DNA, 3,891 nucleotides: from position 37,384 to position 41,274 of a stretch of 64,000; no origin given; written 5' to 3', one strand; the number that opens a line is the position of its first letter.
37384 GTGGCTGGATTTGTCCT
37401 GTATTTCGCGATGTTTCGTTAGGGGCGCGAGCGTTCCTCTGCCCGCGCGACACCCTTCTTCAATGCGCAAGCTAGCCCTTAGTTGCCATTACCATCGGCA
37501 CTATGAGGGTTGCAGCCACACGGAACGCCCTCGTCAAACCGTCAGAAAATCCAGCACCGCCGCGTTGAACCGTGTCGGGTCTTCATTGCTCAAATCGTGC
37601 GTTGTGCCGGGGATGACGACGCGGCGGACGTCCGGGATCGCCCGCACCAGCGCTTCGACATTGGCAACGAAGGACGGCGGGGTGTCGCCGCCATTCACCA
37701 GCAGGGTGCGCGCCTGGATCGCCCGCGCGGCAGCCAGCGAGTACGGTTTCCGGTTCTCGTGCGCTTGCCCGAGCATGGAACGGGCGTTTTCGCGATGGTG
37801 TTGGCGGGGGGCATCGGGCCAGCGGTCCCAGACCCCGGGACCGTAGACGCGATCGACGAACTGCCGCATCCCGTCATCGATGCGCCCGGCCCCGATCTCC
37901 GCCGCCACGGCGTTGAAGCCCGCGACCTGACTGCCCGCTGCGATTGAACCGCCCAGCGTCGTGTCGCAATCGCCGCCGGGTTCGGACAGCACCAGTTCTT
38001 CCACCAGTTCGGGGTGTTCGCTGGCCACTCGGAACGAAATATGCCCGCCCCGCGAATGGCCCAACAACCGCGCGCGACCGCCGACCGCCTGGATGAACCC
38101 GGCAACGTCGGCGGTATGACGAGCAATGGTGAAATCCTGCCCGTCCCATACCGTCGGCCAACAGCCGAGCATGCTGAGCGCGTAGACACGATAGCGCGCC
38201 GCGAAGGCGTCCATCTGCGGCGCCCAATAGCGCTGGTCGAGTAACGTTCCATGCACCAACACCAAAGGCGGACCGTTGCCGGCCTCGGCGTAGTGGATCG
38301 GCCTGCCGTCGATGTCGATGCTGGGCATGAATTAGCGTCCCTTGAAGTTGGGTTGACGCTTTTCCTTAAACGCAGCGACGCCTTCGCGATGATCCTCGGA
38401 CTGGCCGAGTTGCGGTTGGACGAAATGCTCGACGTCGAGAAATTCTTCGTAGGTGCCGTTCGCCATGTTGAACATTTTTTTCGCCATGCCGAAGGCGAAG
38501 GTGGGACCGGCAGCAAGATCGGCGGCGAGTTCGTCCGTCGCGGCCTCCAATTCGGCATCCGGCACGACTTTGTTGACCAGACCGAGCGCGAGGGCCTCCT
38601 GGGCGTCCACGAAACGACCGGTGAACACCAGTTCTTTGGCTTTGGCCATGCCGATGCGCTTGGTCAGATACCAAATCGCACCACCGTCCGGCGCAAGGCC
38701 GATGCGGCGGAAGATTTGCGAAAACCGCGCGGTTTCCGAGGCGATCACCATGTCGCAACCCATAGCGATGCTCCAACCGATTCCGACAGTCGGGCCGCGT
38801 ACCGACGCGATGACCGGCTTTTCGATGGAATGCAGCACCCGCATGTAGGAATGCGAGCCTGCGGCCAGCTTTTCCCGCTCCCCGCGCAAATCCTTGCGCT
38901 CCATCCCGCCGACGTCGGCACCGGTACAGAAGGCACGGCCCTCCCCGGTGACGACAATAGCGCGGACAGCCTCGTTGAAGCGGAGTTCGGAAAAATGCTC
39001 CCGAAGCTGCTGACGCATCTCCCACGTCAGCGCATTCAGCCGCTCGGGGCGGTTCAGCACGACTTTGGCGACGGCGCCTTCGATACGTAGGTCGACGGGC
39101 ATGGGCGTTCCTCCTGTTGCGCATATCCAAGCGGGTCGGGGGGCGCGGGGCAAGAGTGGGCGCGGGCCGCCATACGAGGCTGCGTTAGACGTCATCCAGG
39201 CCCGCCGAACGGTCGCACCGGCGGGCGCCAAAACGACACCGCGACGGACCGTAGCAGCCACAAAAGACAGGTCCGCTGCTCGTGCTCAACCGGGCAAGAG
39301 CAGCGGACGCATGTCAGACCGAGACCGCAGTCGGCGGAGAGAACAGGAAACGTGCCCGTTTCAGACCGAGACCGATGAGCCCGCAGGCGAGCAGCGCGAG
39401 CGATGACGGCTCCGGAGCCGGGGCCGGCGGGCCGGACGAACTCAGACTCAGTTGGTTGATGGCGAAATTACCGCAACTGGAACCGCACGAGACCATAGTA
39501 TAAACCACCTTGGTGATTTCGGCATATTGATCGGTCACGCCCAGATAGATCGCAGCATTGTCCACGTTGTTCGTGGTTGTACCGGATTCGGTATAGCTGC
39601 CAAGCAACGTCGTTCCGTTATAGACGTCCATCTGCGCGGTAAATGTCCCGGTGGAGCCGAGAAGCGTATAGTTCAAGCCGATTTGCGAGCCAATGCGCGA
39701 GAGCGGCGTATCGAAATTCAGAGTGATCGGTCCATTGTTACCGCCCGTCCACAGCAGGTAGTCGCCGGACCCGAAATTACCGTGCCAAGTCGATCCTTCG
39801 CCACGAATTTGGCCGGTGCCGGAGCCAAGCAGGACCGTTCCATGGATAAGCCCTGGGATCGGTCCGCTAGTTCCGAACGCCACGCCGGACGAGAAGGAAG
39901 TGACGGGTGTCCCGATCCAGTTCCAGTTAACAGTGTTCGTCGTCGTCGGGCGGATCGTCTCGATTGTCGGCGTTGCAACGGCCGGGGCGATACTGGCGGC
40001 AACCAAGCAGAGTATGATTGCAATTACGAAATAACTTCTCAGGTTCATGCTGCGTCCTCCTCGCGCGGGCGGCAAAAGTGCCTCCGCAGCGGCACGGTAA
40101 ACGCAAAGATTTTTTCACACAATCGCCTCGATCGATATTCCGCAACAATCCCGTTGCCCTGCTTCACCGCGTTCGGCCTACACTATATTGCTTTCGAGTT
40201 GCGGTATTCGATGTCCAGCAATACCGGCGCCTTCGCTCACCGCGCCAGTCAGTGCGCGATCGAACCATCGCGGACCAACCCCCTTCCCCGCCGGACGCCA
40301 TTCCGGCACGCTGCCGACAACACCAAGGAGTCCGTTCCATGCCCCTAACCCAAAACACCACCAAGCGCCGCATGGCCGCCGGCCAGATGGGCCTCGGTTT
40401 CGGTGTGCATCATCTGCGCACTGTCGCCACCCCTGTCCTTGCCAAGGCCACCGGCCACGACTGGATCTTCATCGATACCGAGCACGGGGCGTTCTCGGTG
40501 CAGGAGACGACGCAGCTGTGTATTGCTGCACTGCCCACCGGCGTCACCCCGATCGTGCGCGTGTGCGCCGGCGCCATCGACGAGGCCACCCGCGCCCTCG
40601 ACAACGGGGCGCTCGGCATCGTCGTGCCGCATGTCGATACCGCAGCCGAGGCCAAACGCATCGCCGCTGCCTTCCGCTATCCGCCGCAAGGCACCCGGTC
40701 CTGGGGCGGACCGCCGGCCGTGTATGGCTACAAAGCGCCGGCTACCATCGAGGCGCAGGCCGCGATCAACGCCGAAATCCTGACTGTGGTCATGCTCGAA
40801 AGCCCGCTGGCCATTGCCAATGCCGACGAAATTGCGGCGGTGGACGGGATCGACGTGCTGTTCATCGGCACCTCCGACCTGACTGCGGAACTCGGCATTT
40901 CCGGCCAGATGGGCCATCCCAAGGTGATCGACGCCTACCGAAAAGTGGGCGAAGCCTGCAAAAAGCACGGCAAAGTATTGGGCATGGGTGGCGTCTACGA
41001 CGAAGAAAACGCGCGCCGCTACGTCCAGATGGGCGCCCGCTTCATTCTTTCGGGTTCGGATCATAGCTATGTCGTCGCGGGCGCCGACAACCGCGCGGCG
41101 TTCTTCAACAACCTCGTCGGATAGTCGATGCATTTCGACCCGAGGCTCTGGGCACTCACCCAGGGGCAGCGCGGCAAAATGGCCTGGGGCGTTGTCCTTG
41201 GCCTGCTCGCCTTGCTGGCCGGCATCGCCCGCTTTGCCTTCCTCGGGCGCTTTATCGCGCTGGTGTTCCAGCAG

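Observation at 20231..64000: Spacer-less perfect palindrome of at least 43,770 bp (two 21,885-bp arms meeting at 42115|42116)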

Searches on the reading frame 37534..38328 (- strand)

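Call 10: search_protein_families(library=pfam, proteins=[window:37534-38328:-])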
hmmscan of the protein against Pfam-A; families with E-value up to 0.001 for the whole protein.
window:37534-38328:- (264 aa): 3 families
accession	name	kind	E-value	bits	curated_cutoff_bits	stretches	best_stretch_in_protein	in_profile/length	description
PF00561.26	Abhydrolase_1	-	3.5e-17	63.3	25.8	1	20-247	1-241/245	alpha/beta hydrolase fold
PF12697.13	Abhydrolase_6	-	9.1e-17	62.9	26.3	1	22-257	1-217/217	Alpha/beta hydrolase family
PF12146.15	Hydrolase_4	-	7.3e-07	29.2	27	1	70-120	57-112/239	Serine aminopeptidase, S33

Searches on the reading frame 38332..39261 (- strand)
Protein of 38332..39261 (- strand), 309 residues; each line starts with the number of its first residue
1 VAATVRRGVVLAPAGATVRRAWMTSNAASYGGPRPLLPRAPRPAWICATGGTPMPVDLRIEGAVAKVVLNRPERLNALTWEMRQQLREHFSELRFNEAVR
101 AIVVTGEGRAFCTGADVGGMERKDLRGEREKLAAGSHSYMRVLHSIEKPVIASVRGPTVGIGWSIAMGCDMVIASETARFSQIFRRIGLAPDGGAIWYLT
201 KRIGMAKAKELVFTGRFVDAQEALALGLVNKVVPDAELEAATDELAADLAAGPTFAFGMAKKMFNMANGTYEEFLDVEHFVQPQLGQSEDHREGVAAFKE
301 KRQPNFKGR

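Call 10: search_protein_families(library=pfam, proteins=[window:38332-39261:-])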
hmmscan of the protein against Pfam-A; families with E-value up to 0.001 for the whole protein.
window:38332-39261:- (309 aa): 2 families
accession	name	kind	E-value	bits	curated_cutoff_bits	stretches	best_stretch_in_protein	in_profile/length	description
PF00378.25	ECH_1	-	2.4e-60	204.4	27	1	60-308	2-250/251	Enoyl-CoA hydratase/isomerase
PF16113.10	ECH_2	-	4.7e-36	125.4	27.2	1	66-247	3-186/335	Enoyl-CoA hydratase/isomerase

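Call 13: find_encoding_contigs(protein=window:38332-39261:-, flank=10000, max_places=10)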
Protein window:38332-39261:- (309 aa): no gene with exactly this product is on record in the collection.

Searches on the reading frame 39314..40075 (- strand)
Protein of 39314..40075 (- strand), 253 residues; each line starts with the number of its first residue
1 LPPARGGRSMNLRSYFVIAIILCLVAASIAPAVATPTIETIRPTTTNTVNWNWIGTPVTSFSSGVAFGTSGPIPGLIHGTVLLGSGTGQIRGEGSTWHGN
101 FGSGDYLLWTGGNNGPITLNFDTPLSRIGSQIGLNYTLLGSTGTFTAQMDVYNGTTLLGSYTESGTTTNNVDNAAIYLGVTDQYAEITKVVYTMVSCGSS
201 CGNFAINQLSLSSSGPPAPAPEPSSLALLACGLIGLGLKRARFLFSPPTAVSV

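Call 10: search_protein_families(library=pfam, proteins=[window:39314-40075:-])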
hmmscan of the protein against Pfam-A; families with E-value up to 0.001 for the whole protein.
window:39314-40075:- (253 aa): 1 family
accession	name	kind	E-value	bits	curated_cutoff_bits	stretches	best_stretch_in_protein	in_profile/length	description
PF07589.16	PEP-CTERM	-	0.00014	22.2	20.7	1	219-240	1-23/24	PEP-CTERM motif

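Call 34: search_protein_families(library=ncbifam, proteins=[window:39314-40075:-])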
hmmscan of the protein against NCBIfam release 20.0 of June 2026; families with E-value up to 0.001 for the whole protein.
window:39314-40075:- (253 aa): 3 families
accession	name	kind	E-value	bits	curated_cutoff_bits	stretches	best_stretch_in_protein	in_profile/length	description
NF038120.1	PEP_CTERM_QFxxD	subfamily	4.2e-05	23.5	80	1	131-241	106-214/215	NF038120 family PEP-CTERM protein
NF038125.1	PEP_CTERM_THxN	subfamily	0.0004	20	85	1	218-242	222-245/246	THxN family PEP-CTERM protein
NF033554.9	floc_PepA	equivalog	0.00072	19.4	80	1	85-242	100-259/261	flocculation-associated PEP-CTERM protein PepA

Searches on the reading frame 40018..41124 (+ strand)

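Call 10: search_protein_families(library=pfam, proteins=[window:40018-41124:+])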
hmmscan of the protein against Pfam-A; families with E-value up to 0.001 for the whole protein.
window:40018-41124:+ (368 aa): 1 family
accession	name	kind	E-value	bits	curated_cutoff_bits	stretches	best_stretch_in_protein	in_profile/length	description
PF03328.21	HpcH_HpaI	-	2.5e-35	122.2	25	1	144-351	19-217/221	HpcH/HpaI aldolase/citrate lyase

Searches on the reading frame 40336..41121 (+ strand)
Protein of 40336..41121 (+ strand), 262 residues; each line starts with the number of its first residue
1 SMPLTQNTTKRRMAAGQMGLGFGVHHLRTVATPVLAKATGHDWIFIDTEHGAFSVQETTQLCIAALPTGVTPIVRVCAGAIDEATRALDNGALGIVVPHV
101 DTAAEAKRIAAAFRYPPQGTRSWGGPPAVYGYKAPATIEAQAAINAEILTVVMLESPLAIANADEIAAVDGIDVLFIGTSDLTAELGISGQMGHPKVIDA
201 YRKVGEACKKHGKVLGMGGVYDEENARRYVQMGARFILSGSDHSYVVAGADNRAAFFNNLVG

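Call 36: find_homologous_proteins(query=window:40336-41121:+, max_evalue=1e-80)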
Query window:40336-41121:+ (262 aa): 1727 proteins with E <= 1e-80 among 8000 candidates; the best 120 are listed.
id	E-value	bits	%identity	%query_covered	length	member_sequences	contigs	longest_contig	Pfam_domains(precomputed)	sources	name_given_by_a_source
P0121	1.2e-157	541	92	99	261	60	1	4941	PF03328.21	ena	-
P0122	1.7e-156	537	92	99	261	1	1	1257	PF03328.21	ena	-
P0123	2.1e-155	534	90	99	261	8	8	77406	PF03328.21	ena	-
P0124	5.2e-152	523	89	99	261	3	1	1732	PF03328.21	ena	-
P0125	1.1e-149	515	88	100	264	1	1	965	PF03328.21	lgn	-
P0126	2.0e-148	511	88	100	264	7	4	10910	PF03328.21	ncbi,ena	-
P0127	5.0e-148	510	88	99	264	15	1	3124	PF03328.21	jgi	jgi:2-keto-3-deoxy-L-rhamnonate aldolase RhmA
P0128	1.1e-147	508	88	99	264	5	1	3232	PF03328.21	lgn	-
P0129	1.2e-147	508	86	99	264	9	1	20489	PF03328.21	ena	-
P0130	1.3e-147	508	88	99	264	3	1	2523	PF03328.21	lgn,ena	-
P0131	1.7e-146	505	87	99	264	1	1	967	PF03328.21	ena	-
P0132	5.3e-146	503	86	99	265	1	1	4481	PF03328.21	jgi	jgi:2-keto-3-deoxy-L-rhamnonate aldolase RhmA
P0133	1.8e-145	501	85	100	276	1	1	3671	PF03328.21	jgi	jgi:2-keto-3-deoxy-L-rhamnonate aldolase RhmA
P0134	2.5e-145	501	85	99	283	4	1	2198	PF03328.21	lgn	-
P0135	2.7e-145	501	86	99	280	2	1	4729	PF03328.21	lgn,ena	-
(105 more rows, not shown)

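Call 37: find_encoding_contigs(protein=P0121, flank=10000, max_places=6)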
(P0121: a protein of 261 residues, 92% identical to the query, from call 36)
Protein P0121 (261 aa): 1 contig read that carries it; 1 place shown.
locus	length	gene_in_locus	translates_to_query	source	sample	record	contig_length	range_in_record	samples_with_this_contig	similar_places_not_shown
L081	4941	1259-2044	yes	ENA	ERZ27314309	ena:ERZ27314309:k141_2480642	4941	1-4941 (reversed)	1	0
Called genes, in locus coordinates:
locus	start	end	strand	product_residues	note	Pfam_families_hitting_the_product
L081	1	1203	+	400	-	?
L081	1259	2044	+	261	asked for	PF03328:HpcH_HpaI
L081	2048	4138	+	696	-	PF00664:ABC_membrane, PF00005:ABC_tran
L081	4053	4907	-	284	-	PF00873:ACR_tran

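Call 38: find_encoding_contigs(protein=P0123, flank=10000, max_places=6)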
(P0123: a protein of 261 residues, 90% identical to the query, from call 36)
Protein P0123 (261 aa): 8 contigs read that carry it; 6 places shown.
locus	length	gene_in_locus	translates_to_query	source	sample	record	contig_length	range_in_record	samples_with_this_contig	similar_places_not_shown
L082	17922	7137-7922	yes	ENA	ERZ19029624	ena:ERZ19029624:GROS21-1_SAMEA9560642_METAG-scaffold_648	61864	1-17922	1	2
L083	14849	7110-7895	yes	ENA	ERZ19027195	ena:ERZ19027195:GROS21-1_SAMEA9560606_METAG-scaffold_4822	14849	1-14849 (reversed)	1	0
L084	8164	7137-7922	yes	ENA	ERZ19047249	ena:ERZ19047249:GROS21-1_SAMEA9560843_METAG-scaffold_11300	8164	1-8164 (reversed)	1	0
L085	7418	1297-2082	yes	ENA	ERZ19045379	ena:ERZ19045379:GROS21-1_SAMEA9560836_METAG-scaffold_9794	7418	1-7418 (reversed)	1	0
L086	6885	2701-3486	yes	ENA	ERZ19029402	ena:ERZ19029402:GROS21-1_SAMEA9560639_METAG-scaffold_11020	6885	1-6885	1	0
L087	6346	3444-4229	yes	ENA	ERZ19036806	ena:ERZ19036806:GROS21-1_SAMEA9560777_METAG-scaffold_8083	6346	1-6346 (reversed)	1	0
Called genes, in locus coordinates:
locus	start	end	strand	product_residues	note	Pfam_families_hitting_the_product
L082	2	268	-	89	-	?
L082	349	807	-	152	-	PF01883:FeS_assembly_P, PF23451:Zn_ribbon_PaaD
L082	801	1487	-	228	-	PF05138:PaaA_PaaC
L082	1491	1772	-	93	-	PF06243:PaaB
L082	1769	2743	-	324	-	PF05138:PaaA_PaaC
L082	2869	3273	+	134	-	-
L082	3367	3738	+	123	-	-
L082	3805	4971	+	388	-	PF02771:Acyl-CoA_dh_N, PF02770:Acyl-CoA_dh_M, PF00441:Acyl-CoA_dh_1, PF08028:Acyl-CoA_dh_2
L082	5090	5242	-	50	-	PF13560:HTH_31 (weak), PF13744:HTH_37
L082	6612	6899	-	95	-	PF01402:RHH_1 (weak)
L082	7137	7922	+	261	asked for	PF03328:HpcH_HpaI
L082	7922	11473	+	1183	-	PF00664:ABC_membrane, PF13191:AAA_16 (faint), PF00005:ABC_tran, PF02463:SMC_N (faint), PF03193:RsgA_GTPase (faint), PF06414:Zeta_toxin (faint), PF00664:ABC_membrane, PF00005:ABC_tran, +5 more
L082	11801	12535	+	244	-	PF01613:Flavin_Reduct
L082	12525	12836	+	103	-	PF00355:Rieske, PF13806:Rieske_2, PF22543:Rieske_4 (weak)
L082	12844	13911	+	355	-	PF04909:Amidohydro_2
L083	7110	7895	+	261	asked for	PF03328:HpcH_HpaI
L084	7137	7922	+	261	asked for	PF03328:HpcH_HpaI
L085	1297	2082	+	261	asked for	PF03328:HpcH_HpaI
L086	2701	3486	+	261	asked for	PF03328:HpcH_HpaI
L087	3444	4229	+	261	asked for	PF03328:HpcH_HpaI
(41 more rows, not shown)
